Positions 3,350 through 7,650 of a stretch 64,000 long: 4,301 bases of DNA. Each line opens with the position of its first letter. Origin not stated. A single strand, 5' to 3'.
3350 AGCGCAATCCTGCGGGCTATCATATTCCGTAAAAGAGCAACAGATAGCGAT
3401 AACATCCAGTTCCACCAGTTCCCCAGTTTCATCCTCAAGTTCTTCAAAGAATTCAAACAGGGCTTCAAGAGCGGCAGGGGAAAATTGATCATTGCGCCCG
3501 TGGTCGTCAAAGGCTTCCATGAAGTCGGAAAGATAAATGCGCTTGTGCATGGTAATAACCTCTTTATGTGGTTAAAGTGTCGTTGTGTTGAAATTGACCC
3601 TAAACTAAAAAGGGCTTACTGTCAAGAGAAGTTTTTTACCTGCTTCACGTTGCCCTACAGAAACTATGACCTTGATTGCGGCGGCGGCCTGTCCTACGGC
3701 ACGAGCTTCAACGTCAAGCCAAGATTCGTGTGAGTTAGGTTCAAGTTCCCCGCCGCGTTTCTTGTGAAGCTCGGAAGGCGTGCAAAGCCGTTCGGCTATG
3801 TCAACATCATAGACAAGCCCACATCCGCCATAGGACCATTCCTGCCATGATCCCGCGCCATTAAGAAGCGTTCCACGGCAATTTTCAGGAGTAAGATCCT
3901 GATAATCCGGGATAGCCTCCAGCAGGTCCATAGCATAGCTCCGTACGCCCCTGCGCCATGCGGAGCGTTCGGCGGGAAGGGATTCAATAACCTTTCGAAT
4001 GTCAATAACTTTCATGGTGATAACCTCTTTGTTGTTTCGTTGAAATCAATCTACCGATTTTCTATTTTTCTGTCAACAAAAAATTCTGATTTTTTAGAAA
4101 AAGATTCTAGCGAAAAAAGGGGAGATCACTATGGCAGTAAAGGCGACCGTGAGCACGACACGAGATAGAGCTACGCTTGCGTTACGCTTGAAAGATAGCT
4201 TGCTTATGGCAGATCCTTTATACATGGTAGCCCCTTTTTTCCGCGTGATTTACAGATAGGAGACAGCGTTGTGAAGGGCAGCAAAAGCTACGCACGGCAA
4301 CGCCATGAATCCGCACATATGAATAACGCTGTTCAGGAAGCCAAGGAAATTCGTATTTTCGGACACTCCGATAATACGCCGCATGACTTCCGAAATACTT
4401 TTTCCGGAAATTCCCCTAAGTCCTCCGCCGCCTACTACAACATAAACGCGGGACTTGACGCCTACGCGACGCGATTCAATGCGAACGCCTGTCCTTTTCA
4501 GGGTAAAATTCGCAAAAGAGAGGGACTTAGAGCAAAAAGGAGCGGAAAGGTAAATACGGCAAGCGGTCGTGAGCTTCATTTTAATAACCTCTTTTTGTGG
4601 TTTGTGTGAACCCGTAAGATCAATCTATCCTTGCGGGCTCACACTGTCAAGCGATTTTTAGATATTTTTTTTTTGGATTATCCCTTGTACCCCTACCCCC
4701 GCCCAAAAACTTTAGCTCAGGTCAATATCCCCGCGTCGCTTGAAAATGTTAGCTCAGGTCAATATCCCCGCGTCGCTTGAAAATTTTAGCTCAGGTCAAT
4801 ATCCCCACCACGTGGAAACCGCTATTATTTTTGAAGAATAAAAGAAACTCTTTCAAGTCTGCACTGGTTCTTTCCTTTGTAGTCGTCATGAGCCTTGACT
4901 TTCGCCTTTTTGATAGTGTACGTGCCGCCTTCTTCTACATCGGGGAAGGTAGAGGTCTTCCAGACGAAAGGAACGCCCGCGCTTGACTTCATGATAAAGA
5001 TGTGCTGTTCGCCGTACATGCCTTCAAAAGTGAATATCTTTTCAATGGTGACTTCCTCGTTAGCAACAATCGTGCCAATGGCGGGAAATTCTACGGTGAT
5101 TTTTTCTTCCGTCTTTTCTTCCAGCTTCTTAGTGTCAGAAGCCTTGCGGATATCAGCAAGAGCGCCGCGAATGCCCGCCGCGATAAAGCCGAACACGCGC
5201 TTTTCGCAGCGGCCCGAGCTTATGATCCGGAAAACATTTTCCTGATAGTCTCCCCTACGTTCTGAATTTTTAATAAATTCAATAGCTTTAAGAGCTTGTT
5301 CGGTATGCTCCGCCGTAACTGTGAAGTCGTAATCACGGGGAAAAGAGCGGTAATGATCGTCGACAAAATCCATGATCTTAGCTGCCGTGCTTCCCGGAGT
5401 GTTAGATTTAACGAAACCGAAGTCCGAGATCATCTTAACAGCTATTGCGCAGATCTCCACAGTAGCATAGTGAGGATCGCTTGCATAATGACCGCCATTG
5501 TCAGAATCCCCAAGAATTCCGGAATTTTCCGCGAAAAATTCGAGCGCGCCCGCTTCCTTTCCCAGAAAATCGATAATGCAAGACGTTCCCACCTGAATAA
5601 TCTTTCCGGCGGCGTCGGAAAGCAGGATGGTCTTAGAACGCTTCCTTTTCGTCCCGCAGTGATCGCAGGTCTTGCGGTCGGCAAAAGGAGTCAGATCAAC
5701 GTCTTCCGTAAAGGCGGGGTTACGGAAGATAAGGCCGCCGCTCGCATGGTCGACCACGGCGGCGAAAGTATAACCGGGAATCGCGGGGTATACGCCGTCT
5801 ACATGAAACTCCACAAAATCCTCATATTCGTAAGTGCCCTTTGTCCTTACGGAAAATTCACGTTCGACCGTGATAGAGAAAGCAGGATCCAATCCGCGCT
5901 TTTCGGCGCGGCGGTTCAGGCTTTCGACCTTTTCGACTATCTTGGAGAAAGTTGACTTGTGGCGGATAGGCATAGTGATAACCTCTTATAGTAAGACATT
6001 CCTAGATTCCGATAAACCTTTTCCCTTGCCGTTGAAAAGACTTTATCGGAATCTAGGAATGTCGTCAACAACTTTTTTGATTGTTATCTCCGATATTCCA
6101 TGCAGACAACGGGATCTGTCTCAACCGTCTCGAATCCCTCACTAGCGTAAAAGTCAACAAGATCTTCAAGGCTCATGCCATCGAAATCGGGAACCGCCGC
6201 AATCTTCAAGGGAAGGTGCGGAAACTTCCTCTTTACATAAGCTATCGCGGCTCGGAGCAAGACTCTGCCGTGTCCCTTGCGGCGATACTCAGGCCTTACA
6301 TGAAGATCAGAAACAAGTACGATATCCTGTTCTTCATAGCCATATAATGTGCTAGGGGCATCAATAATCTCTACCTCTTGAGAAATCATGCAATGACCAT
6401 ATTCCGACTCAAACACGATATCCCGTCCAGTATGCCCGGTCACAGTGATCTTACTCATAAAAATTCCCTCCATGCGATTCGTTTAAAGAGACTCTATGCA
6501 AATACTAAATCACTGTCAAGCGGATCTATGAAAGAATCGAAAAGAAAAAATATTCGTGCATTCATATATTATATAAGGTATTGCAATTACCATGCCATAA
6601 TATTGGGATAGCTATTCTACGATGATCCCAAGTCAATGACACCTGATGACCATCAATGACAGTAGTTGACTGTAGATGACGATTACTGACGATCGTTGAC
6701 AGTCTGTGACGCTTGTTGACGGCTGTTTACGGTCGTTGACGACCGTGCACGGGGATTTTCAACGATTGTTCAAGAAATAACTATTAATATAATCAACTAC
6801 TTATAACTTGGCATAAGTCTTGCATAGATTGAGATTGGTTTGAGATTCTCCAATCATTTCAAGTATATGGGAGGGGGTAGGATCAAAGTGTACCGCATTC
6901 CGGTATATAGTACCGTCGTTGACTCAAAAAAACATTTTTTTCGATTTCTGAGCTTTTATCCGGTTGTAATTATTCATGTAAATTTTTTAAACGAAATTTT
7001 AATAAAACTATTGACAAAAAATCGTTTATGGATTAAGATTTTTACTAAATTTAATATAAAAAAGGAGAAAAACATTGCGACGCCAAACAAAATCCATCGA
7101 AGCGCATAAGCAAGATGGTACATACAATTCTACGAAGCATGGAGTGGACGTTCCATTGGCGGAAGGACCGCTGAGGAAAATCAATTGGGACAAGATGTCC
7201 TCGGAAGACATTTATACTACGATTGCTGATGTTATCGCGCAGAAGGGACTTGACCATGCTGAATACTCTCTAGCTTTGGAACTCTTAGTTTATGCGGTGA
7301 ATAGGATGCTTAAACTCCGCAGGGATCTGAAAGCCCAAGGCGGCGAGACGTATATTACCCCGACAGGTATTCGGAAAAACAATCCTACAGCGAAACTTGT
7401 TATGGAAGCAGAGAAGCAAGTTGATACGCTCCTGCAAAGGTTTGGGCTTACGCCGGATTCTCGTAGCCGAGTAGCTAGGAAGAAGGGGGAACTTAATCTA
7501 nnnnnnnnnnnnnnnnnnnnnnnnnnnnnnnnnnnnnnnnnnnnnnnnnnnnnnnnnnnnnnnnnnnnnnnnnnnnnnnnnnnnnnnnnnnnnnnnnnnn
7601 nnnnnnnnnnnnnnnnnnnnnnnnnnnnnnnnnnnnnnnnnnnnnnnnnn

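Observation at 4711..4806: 37-bp tandem repeat array between early genes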

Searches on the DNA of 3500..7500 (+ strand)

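Call 4: search_dna_similar(query=window:3500-7500:+, collection=phages, mode=near, max_rows=30)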
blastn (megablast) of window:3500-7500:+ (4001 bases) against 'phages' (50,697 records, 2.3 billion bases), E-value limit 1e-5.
No match.

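Call 74: search_rna_families(source=window, start=4560, end=4860, threshold=evalue, max_evalue=5)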
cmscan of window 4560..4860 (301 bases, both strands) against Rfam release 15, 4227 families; matches with E-value up to 5: 2.
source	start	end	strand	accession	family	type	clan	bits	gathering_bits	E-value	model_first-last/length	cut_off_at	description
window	4600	4648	+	RF03573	mir-1954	Gene; miRNA;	-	14.6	99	2.5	1-82/82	no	mir-1954 microRNA precursor family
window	4764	4800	+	RF02219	ZNRD1-AS1_2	Gene; lncRNA;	-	10.5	60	4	41-76/76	no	ZNRD1 antisense RNA 1 conserved region 2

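Call 92: search_dna_similar(query=window:4580-4830:-, collection=phages, mode=distant, max_rows=10, max_evalue=0.01)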
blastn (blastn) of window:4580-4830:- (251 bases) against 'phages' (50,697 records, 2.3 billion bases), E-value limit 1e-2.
No match.

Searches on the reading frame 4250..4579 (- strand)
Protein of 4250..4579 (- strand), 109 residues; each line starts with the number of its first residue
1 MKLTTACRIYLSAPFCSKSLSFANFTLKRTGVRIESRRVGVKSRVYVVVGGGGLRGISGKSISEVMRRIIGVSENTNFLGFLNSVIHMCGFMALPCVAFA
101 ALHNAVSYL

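Call 8: search_protein_families(library=pfam, proteins=[window:4250-4579:-], max_evalue=0.01)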
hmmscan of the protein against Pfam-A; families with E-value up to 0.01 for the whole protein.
window:4250-4579:- (109 aa): 0 families

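Call 9: search_protein_families(library=phrogs, proteins=[window:4250-4579:-], max_evalue=0.01)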
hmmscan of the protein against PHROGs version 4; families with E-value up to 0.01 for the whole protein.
window:4250-4579:- (109 aa): 0 families

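Call 82: find_encoding_contigs(protein=window:4250-4579:-, flank=3000, max_places=10)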
Protein window:4250-4579:- (109 aa): 2 contigs read that carry it; 2 places shown.
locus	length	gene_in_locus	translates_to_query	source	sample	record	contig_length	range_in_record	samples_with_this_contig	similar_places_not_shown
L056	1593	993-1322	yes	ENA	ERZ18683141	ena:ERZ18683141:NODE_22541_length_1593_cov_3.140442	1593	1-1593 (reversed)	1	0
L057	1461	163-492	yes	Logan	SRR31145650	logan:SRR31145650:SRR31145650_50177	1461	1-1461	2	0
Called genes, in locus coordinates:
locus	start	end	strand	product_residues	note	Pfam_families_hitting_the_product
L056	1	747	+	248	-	?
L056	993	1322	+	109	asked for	-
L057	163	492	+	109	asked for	-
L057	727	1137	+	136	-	-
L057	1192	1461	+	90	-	?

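Call 88: search_protein_families(library=ncbifam, proteins=[window:4250-4579:-], max_evalue=0.05)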
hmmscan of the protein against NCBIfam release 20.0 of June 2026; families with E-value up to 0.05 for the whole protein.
window:4250-4579:- (109 aa): 0 families
